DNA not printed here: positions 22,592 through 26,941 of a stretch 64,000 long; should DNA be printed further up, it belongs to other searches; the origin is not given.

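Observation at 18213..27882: Island of two ancient paralogous >1200-aa extracytoplasmic proteins, a signal-anchored partner and an embedded membrane-bound XRE regulator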

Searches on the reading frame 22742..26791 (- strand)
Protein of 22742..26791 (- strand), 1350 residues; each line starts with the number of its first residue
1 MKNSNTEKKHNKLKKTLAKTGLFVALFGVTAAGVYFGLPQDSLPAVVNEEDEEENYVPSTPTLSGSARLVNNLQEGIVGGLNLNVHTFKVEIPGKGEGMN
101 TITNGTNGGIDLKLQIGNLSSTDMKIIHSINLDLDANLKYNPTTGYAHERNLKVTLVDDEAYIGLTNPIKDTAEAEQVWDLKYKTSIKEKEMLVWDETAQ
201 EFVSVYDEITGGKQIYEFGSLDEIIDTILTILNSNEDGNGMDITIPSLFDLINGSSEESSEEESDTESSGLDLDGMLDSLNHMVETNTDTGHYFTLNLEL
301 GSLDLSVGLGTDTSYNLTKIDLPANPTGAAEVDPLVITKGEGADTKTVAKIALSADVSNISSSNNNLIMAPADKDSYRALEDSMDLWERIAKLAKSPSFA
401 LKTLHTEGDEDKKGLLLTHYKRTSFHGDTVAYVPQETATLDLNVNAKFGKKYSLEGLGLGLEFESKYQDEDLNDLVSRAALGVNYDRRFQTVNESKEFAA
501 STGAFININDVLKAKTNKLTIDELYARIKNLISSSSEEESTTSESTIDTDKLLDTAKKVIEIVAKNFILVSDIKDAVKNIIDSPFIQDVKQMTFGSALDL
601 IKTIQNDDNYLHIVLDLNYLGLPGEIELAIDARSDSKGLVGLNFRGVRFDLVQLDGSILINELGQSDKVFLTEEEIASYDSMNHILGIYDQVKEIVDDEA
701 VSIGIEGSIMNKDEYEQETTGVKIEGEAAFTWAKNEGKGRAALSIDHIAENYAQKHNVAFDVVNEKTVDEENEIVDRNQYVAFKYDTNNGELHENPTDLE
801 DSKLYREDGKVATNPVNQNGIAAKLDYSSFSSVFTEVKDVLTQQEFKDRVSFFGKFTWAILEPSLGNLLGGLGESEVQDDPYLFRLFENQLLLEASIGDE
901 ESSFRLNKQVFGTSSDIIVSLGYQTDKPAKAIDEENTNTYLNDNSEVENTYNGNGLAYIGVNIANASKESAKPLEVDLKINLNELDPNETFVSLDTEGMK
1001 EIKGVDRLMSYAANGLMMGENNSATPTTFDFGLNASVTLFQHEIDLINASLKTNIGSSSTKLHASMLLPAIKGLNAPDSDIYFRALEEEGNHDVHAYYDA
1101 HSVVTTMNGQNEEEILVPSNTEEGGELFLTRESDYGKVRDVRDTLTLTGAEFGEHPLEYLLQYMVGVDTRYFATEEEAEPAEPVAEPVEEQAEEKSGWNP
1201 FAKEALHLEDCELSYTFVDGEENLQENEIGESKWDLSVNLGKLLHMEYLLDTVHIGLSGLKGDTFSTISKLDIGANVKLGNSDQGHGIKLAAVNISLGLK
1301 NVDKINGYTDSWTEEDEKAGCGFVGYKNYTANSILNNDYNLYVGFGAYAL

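Call 4: search_protein_families(library=pfam, proteins=[window:22742-26791:-], max_evalue=1)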
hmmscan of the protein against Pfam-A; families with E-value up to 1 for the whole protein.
window:22742-26791:- (1350 aa): 2 families
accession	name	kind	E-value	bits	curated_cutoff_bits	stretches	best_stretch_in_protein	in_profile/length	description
PF19967.4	VMAP-M5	-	0.00085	19.7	27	1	489-578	30-119/136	vWA-MoxR associated protein middle region (VMAP-M) 5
PF18202.7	TQ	-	0.086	13.7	23.8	1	706-781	43-125/127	T-Q ester bond containing domain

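Call 5: search_protein_families(library=ncbifam, proteins=[window:22742-26791:-], max_evalue=1)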
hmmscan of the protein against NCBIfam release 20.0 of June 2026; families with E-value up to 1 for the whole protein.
window:22742-26791:- (1350 aa): 2 families
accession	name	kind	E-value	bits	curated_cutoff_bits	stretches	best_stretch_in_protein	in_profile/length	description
NF010604.0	PRK14000.1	equivalog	0.015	15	342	1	482-578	71-160/185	K(+)-transporting ATPase subunit C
NF009992.0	PRK13461.1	equivalog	0.95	9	127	1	689-780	27-108/159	F0F1 ATP synthase subunit B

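Call 6: search_solved_structures(query=window:22742-26791:-, max_evalue=1)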
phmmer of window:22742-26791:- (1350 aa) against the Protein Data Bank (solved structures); distinct sequences matched with E-value up to 1: 0.

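Call 8: find_homologous_proteins(query=window:22742-26791:-)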
Query window:22742-26791:- (1350 aa): 4 proteins with E <= 0.001 among 8000 candidates.
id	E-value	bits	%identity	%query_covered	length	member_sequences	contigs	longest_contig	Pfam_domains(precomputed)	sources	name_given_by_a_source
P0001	0.0e+0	2970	99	100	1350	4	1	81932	-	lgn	-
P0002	0.0e+0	1451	53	100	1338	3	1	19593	-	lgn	-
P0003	0.0e+0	1237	48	100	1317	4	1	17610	-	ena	-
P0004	9.6e-66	241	26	98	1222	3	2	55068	-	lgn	-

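Call 11: find_encoding_contigs(protein=P0002, flank=10000, max_places=3)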
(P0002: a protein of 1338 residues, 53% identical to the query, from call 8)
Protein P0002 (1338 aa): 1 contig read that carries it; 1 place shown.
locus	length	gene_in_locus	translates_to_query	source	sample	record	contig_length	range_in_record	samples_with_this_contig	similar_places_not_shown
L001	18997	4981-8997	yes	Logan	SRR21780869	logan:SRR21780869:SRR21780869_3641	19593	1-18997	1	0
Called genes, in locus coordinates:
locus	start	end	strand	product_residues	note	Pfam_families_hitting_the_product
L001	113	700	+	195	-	PF01725:Ham1p_like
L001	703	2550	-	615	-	PF13306:LRR_5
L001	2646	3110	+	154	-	-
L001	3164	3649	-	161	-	-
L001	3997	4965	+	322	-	-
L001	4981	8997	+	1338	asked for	-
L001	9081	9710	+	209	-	PF01381:HTH_3, PF12844:HTH_19, PF13560:HTH_31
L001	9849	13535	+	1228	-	-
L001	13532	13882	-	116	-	PF04434:SWIM (faint)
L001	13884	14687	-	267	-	-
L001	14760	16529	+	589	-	PF08439:Peptidase_M3_N, PF01432:Peptidase_M3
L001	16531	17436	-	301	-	-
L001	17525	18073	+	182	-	PF12682:Flavodoxin_4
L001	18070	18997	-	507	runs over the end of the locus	?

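Call 12: find_encoding_contigs(protein=P0003, flank=10000, max_places=3)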
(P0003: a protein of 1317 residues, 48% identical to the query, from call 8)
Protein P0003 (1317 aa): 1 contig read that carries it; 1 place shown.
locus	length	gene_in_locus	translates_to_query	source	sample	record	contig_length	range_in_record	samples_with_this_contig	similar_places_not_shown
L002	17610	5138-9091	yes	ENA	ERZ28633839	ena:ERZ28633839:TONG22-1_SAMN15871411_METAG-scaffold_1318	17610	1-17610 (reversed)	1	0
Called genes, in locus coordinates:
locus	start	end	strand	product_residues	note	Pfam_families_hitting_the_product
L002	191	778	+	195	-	PF01725:Ham1p_like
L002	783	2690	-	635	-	PF13306:LRR_5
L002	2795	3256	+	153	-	-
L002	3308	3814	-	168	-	PF02559:CarD_TRCF_RID (weak)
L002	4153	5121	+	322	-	-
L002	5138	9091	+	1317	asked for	-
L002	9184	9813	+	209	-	PF01381:HTH_3, PF12844:HTH_19, PF13560:HTH_31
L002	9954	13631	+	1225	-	-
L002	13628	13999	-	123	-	-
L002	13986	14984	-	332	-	-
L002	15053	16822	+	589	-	PF08439:Peptidase_M3_N, PF01432:Peptidase_M3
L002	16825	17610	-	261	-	?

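Call 13: find_encoding_contigs(protein=P0004, flank=10000, max_places=3)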
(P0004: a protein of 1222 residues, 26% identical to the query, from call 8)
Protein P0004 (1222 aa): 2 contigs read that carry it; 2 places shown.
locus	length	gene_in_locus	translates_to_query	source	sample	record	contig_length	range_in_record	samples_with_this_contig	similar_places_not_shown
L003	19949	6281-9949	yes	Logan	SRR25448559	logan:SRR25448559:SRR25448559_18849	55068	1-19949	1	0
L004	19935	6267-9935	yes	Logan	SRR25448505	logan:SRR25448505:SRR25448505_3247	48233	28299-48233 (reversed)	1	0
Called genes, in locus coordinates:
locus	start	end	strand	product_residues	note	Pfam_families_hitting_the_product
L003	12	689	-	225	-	PF02492:cobW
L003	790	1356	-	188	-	PF00440:TetR_N, PF14278:TetR_C_8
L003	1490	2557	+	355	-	PF01032:FecCD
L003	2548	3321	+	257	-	PF00005:ABC_tran, PF02463:SMC_N (faint), PF13175:AAA_15 (faint), PF13304:AAA_21 (faint)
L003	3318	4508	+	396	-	PF01497:Peripla_BP_2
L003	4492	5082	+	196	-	PF01209:Ubie_methyltran, PF02353:CMAS (weak), PF00398:RrnaAD, PF13489:Methyltransf_23, PF13847:Methyltransf_31, PF08241:Methyltransf_11, PF08242:Methyltransf_12, PF13649:Methyltransf_25, +1 more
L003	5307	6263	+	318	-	-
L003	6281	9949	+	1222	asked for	-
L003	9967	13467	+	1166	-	-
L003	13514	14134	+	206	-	PF13560:HTH_31, PF01381:HTH_3, PF12844:HTH_19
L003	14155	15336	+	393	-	PF01734:Patatin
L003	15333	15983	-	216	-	-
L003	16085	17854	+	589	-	PF08439:Peptidase_M3_N, PF01432:Peptidase_M3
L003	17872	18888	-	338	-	-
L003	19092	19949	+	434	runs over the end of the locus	-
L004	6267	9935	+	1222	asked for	-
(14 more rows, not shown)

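Call 110: search_protein_families(library=padloc, proteins=[window:22742-26791:-], max_evalue=0.01)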
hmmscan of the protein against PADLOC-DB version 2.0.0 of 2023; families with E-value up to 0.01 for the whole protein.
window:22742-26791:- (1350 aa): 0 families

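Call 111: search_protein_families(library=phrogs, proteins=[window:22742-26791:-], max_evalue=0.01)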
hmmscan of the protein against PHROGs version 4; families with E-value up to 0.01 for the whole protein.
window:22742-26791:- (1350 aa): 0 families
